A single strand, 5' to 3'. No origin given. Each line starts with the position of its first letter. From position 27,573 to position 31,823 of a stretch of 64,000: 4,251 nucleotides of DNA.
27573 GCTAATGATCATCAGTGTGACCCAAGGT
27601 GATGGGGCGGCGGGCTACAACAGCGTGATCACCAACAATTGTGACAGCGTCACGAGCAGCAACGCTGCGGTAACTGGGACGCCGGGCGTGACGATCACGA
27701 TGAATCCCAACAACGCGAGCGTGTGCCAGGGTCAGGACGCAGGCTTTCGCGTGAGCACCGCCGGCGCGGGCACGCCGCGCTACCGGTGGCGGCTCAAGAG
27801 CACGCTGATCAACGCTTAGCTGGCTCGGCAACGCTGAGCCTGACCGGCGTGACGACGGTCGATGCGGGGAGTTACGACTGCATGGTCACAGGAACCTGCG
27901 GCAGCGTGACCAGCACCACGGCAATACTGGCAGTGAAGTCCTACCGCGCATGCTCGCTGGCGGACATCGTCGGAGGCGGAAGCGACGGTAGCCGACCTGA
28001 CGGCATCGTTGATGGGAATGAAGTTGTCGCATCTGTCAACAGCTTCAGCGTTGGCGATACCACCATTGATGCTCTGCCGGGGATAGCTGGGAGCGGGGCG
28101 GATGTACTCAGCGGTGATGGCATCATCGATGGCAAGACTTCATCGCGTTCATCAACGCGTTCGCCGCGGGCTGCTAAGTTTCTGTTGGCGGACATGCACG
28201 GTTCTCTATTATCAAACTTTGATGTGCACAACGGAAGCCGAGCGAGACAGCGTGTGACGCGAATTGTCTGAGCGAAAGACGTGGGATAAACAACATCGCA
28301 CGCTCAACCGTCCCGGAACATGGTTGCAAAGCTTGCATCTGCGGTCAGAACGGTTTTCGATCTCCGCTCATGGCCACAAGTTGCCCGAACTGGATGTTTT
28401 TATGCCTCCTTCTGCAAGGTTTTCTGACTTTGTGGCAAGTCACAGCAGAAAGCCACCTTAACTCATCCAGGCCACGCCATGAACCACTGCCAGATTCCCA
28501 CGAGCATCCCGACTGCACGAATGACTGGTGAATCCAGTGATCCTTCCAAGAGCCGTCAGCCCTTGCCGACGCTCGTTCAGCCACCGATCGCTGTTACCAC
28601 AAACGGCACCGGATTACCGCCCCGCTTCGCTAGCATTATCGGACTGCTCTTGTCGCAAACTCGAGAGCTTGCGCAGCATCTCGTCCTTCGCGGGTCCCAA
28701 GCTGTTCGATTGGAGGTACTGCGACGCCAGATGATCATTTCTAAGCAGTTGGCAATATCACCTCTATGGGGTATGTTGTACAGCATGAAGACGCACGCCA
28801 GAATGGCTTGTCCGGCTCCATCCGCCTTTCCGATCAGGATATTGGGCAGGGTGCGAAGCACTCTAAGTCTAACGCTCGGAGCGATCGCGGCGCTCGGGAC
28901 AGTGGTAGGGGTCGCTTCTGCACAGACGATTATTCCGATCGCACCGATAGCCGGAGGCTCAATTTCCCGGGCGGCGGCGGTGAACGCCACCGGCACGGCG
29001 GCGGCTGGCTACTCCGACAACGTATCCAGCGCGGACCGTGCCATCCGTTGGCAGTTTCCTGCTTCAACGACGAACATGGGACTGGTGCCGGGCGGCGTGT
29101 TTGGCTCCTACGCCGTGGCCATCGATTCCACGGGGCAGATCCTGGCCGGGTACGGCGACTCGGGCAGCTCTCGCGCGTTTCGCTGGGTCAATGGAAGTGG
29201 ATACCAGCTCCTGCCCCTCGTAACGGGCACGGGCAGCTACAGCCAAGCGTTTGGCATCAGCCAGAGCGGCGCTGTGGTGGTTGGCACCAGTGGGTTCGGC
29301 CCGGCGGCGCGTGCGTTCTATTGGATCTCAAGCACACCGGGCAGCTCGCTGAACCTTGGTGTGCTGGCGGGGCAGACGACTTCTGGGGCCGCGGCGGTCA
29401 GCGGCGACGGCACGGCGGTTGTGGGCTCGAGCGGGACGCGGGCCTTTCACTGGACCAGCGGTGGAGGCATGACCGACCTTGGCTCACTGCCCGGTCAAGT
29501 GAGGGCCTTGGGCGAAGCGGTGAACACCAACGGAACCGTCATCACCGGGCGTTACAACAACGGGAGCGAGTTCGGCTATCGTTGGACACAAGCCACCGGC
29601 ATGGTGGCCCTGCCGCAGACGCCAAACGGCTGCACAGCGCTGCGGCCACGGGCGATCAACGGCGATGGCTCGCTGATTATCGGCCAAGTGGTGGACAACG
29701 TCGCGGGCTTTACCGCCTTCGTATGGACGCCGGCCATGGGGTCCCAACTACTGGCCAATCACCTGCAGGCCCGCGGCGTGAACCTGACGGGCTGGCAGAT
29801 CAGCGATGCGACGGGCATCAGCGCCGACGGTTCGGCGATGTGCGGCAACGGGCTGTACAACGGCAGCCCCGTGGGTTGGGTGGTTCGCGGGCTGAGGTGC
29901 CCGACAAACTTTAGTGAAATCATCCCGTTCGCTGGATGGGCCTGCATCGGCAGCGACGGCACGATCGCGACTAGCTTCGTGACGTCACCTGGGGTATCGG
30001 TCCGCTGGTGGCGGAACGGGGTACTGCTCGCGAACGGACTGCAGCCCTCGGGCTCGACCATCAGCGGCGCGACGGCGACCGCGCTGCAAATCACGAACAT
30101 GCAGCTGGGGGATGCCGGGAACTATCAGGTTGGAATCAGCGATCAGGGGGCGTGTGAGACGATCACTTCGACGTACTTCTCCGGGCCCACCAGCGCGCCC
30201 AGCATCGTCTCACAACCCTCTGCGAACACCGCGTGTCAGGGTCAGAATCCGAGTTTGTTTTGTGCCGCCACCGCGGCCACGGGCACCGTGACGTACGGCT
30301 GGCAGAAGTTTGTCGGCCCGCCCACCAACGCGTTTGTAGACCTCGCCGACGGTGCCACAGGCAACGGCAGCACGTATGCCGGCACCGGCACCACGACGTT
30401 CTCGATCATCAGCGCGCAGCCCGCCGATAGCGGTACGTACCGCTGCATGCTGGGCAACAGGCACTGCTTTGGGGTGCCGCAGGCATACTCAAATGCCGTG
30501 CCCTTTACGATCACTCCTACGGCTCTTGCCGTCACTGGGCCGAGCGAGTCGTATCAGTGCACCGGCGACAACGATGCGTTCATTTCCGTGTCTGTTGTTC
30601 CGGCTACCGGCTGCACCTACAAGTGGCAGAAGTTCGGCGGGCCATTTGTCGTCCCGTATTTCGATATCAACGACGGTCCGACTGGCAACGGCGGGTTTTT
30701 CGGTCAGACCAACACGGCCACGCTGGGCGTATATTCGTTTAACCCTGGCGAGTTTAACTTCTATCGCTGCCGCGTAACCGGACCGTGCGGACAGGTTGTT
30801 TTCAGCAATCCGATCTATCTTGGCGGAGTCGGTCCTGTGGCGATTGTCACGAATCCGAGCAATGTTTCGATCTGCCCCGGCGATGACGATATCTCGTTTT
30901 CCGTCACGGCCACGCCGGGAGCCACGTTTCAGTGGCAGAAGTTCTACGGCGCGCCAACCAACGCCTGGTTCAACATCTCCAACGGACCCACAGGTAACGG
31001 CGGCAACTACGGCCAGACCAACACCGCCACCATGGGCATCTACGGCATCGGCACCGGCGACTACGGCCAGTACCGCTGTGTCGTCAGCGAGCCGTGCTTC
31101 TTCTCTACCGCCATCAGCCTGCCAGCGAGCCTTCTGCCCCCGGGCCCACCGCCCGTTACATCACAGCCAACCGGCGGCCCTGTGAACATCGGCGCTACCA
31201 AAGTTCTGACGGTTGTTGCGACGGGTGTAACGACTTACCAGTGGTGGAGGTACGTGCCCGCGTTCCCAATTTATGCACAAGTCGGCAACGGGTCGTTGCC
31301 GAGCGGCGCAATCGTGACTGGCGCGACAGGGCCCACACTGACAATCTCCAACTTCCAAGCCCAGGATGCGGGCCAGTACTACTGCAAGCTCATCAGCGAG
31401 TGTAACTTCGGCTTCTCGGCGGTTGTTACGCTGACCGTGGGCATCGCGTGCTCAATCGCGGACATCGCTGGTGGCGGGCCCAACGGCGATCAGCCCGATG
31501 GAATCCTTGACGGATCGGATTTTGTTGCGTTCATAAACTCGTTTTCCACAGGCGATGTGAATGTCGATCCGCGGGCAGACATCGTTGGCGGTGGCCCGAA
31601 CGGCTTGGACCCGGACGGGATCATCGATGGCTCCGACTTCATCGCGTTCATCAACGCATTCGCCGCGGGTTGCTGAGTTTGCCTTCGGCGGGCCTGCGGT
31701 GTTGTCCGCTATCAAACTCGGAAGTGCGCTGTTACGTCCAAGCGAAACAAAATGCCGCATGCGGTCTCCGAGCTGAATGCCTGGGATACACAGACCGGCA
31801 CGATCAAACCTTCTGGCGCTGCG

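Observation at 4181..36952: Six genes carry the same Cys-bracketed, double EF-hand/dockerin-like C-terminal module ending exactly in Gly-Cys-stop: candidate surface-anchoring system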

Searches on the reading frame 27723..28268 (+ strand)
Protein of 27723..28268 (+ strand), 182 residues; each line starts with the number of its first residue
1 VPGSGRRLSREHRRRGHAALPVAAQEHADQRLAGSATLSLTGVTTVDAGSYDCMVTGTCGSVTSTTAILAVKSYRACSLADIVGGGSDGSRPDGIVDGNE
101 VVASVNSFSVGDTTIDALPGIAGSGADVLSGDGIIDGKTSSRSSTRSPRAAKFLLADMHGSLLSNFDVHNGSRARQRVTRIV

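Call 8: search_protein_families(library=ncbifam, proteins=[window:27723-28268:+], max_evalue=0.01)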
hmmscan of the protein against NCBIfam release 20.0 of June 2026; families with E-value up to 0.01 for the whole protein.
window:27723-28268:+ (182 aa): 1 family
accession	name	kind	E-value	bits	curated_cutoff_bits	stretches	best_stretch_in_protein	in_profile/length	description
NF041540.1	dockerin_GC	domain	0.0086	16.5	29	0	77-136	1-52/67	GC-type dockerin domain-anchored protein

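Call 9: search_protein_families(library=pfam, proteins=[window:27723-28268:+], max_evalue=0.01)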
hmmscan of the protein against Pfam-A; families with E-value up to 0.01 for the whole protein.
window:27723-28268:+ (182 aa): 1 family
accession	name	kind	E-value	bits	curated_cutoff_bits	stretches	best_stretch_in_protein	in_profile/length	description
PF07679.22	I-set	-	0.0024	18.3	23.7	1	33-66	53-86/90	Immunoglobulin I-set domain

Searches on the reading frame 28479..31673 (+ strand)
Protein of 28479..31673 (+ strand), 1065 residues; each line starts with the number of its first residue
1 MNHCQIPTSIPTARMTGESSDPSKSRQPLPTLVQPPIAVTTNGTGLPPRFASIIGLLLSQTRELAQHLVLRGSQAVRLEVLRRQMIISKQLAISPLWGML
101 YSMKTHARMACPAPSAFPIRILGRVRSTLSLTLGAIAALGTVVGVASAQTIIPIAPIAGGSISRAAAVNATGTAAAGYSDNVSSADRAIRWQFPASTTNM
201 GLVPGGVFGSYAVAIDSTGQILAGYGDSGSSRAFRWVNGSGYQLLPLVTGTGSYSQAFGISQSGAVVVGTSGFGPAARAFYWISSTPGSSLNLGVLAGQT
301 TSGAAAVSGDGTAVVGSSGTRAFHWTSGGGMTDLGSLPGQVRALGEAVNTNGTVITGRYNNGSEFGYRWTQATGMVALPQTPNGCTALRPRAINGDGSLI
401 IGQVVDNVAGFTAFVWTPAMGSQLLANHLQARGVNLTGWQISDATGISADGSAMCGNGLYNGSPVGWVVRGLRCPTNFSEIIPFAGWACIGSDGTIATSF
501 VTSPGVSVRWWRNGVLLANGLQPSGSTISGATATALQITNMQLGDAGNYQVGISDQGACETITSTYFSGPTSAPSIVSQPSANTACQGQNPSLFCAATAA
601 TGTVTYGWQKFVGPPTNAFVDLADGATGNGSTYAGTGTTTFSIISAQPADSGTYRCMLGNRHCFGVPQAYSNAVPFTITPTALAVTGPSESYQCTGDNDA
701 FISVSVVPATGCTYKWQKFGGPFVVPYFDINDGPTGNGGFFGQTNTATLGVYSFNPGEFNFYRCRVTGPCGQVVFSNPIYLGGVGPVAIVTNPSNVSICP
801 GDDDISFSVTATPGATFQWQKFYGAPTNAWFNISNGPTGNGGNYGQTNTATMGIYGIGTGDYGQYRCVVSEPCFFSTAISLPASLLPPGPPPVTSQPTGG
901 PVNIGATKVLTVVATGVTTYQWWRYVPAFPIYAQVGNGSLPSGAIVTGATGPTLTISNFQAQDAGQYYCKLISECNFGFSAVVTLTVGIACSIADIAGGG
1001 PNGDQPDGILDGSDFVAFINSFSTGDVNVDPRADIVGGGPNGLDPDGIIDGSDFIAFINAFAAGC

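Call 8: search_protein_families(library=ncbifam, proteins=[window:28479-31673:+], max_evalue=0.01)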
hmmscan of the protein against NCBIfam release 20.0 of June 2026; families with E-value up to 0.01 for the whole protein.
window:28479-31673:+ (1065 aa): 2 families
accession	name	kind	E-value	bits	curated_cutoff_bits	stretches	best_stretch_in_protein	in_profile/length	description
NF041540.1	dockerin_GC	domain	3.8e-16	59.2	29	1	991-1065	1-67/67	GC-type dockerin domain-anchored protein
TIGR02913.1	HAF_rpt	repeat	1.2e-09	38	22.65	1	305-338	2-38/39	HAF repeat protein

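Call 9: search_protein_families(library=pfam, proteins=[window:28479-31673:+], max_evalue=0.01)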
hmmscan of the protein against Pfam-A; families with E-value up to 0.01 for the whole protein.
window:28479-31673:+ (1065 aa): 6 families
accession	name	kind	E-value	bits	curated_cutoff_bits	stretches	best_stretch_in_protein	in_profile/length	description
PF13927.12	Ig_3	-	1.4e-24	86.8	30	2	574-658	2-76/78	Immunoglobulin domain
PF07679.22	I-set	-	1.4e-15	57.5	23.7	0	574-661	1-78/90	Immunoglobulin I-set domain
PF00047.31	ig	-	7.7e-13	49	21.8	1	587-662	7-74/81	Immunoglobulin domain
PF07686.23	V-set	-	7.7e-09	36.2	26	1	949-987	65-108/109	Immunoglobulin V-set domain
PF13895.12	Ig_2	-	1.1e-05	26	27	0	574-662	2-67/79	Immunoglobulin domain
PF16706.11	Izumo-Ig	-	0.00013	22.3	26.7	0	943-973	40-70/88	Izumo-like Immunoglobulin domain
